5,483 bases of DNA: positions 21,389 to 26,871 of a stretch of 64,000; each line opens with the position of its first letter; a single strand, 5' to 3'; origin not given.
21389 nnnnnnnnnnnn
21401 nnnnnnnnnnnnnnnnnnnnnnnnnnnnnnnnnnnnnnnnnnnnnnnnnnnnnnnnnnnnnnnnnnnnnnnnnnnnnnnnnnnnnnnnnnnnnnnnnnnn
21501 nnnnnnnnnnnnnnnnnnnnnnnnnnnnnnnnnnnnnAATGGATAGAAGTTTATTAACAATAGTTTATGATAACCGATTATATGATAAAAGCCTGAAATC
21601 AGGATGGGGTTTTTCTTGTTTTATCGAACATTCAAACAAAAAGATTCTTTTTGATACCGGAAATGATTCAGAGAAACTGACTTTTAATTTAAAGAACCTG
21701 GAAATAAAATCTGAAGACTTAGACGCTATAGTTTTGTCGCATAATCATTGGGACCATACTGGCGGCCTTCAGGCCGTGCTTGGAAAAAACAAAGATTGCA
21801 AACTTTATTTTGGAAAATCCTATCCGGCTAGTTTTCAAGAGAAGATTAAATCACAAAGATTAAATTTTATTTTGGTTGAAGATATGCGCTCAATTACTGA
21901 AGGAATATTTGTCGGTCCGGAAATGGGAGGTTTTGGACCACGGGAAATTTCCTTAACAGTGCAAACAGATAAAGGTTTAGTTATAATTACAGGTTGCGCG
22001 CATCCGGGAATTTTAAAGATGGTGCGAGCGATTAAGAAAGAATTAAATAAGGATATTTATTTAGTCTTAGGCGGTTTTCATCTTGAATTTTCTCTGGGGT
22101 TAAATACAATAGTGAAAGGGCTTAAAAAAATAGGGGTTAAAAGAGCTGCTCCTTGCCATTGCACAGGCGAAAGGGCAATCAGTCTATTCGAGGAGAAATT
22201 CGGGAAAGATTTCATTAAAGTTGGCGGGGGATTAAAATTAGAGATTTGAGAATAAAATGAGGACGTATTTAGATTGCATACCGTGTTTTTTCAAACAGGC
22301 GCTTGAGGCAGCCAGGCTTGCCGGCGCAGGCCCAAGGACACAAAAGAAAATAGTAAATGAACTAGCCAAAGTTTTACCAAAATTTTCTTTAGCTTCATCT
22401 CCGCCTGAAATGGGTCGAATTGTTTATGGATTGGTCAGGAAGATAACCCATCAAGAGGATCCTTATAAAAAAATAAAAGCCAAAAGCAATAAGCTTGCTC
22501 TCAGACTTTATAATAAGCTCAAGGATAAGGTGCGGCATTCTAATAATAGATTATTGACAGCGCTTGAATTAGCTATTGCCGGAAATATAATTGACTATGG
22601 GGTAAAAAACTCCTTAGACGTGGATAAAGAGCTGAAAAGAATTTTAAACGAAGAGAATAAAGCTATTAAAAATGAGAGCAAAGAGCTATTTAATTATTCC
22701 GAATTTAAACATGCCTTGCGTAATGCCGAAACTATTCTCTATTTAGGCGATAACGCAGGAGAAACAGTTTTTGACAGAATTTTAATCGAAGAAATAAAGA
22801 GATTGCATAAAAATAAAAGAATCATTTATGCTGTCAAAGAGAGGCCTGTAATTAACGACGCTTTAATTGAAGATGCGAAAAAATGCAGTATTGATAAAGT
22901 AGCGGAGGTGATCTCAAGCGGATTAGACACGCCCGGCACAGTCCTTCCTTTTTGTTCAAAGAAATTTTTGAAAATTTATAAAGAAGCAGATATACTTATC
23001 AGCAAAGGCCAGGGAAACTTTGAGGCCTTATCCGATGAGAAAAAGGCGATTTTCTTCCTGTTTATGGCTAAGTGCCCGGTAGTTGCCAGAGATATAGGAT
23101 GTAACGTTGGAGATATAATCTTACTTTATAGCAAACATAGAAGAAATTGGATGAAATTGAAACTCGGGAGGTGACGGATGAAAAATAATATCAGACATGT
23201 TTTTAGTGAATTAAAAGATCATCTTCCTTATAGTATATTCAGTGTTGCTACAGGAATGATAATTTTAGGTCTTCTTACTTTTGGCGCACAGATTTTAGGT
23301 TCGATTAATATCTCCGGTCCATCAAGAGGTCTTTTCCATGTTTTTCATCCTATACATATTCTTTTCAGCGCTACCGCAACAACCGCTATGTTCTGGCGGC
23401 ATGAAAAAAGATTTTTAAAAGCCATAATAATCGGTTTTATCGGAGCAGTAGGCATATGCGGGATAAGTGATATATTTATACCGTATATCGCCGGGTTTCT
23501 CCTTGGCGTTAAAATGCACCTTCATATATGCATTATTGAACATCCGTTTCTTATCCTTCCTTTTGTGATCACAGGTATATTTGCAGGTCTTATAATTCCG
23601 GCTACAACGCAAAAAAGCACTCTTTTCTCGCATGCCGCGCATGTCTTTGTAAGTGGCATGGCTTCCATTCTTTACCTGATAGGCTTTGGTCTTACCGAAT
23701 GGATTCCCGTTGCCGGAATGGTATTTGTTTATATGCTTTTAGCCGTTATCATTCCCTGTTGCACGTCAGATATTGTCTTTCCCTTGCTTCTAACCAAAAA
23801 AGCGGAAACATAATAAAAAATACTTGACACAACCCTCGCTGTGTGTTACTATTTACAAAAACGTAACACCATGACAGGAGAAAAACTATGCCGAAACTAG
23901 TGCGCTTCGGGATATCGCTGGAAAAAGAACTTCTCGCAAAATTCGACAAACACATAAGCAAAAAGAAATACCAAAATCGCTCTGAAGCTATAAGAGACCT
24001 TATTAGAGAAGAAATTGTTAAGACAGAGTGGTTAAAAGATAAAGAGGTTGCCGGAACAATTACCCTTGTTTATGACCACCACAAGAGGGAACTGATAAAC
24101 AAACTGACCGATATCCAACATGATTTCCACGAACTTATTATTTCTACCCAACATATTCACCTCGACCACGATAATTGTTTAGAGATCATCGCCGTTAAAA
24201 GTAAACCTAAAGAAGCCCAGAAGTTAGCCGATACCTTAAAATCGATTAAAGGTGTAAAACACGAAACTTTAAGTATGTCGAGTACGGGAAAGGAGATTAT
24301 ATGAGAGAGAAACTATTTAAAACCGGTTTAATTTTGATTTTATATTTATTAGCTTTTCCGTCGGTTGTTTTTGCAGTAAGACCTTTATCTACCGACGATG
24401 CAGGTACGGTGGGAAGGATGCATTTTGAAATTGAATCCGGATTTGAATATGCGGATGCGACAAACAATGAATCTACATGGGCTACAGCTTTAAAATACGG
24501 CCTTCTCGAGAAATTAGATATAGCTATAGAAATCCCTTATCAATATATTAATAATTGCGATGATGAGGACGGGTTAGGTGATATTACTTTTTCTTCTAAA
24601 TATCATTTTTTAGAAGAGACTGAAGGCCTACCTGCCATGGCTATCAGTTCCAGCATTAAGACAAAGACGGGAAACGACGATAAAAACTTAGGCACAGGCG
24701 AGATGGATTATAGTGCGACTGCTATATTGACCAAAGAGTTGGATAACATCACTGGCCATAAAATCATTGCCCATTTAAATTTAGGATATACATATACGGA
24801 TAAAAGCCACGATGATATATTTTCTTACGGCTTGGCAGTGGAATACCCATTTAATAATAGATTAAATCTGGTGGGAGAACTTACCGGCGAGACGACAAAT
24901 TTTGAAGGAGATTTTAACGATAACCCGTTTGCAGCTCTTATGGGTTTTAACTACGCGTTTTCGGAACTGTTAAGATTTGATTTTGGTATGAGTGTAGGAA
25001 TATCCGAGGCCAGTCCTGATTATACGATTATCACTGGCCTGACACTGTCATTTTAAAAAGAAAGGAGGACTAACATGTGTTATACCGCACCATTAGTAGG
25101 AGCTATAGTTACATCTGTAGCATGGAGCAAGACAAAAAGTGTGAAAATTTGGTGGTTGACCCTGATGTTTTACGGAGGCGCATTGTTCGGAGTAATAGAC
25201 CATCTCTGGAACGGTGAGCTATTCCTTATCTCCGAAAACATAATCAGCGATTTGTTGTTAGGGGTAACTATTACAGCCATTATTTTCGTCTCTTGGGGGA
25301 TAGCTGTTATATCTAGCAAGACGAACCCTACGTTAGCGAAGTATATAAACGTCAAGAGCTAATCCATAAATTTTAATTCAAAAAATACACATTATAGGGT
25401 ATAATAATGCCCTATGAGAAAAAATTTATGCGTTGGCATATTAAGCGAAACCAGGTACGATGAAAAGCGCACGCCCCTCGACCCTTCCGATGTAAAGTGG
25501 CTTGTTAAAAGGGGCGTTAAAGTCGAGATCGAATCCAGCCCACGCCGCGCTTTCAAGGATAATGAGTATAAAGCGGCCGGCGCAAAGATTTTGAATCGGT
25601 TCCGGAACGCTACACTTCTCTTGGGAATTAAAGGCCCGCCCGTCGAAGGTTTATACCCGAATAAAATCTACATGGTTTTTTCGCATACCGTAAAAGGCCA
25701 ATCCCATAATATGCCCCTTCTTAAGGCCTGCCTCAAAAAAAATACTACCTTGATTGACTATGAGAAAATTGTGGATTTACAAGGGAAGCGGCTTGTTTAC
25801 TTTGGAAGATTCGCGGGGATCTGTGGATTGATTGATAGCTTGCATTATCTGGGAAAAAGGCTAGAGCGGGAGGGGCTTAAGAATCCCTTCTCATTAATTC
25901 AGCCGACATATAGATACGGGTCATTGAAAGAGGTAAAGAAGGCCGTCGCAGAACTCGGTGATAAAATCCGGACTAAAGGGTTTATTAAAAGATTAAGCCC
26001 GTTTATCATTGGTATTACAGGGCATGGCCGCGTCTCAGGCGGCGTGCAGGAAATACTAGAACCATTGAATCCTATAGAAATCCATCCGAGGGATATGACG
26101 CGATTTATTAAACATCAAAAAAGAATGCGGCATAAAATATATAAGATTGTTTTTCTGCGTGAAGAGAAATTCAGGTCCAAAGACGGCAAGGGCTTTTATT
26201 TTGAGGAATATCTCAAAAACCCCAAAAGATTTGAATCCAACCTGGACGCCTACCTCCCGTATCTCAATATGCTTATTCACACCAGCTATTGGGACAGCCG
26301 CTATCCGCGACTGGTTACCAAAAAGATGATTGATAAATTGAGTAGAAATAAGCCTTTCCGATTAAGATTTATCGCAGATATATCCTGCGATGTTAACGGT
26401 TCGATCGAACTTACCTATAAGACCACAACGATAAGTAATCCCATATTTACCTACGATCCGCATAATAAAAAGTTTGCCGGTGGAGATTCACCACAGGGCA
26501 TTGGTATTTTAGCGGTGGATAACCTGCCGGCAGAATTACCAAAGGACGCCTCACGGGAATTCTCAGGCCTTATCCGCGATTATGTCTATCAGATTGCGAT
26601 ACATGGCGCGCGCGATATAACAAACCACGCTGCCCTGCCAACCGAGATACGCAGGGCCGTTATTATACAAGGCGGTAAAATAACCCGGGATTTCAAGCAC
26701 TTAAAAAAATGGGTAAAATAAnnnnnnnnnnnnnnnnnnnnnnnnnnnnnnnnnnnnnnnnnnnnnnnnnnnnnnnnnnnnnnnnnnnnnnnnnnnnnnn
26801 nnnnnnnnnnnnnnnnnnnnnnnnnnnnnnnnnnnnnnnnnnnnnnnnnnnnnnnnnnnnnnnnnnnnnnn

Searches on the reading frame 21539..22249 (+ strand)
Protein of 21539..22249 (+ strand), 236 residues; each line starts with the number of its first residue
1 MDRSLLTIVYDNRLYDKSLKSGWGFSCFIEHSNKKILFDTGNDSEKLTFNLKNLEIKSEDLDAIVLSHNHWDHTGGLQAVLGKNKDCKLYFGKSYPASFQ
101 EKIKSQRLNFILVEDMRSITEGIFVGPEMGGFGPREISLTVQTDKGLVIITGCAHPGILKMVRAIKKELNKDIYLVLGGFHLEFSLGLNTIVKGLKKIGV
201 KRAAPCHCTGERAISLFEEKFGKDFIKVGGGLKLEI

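Call 58: search_protein_families(library=pfam, max_evalue=1e-8, proteins=[window:21539-22249:+])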
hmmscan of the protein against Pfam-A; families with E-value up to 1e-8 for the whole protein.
window:21539-22249:+ (236 aa): 1 family
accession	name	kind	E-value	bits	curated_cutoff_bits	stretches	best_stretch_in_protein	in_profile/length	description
PF00753.33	Lactamase_B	-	1.2e-14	55.1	22.7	1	27-155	9-151/196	Metallo-beta-lactamase superfamily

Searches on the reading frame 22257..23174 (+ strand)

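Call 58: search_protein_families(library=pfam, max_evalue=1e-8, proteins=[window:22257-23174:+])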
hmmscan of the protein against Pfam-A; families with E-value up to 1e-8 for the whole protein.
window:22257-23174:+ (305 aa): 1 family
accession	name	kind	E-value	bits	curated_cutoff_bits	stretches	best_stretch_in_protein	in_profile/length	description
PF01937.24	ARMT1-like_dom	-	1.1e-68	232.2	25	1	4-287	2-310/311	Damage-control phosphatase ARMT1-like domain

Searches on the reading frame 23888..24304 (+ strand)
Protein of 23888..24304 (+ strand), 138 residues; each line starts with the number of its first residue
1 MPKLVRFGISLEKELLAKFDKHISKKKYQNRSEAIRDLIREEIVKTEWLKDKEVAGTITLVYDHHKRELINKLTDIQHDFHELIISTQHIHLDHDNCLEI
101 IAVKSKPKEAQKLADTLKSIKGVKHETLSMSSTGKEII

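Call 74: search_protein_families(library=pfam, max_evalue=0.001, proteins=[window:23888-24304:+])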
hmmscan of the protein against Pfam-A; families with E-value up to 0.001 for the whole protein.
window:23888-24304:+ (138 aa): 2 families
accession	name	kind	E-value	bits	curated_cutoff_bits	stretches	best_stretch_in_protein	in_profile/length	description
PF08753.17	NikR_C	-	4.2e-32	110.6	22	1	55-130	1-76/77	NikR C terminal nickel binding domain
PF01402.27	RHH_1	-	3.9e-08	33.4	20.5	1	6-43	1-37/39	Ribbon-helix-helix protein, copG family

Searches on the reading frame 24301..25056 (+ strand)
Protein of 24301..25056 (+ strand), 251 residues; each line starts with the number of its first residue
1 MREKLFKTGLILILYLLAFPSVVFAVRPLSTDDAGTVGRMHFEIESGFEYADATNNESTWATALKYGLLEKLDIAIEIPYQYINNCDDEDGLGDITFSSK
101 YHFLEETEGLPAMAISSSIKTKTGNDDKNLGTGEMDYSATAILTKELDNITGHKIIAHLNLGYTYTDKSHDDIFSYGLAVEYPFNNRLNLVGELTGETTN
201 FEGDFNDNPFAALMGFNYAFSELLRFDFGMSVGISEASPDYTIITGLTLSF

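Call 58: search_protein_families(library=pfam, max_evalue=1e-8, proteins=[window:24301-25056:+])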
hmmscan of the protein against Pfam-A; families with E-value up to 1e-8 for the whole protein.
window:24301-25056:+ (251 aa): 1 family
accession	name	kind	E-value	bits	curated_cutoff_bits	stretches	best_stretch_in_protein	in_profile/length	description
PF13557.12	Phenol_MetA_deg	-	1.1e-18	68.6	22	1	27-251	3-242/242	Putative MetA-pathway of phenol degradation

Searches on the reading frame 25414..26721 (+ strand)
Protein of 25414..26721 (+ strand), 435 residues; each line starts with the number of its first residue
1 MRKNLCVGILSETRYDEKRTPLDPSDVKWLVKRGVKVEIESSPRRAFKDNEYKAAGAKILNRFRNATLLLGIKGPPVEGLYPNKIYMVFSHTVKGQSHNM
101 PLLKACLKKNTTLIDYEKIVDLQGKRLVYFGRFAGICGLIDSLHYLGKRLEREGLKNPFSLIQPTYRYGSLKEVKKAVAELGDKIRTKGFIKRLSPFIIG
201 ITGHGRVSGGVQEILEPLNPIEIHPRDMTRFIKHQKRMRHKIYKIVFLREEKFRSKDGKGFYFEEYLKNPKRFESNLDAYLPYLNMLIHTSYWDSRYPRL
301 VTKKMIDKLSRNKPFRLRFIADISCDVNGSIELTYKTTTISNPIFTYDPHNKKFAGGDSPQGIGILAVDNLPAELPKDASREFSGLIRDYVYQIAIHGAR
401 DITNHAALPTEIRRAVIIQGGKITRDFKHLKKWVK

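Call 58: search_protein_families(library=pfam, max_evalue=1e-8, proteins=[window:25414-26721:+])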
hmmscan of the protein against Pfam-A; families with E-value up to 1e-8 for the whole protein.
window:25414-26721:+ (435 aa): 1 family
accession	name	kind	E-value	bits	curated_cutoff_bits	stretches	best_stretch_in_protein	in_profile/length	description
PF05222.21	AlaDh_PNT_N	-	8.6e-23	81.5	30.4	1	8-136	1-135/136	Alanine dehydrogenase/PNT, N-terminal domain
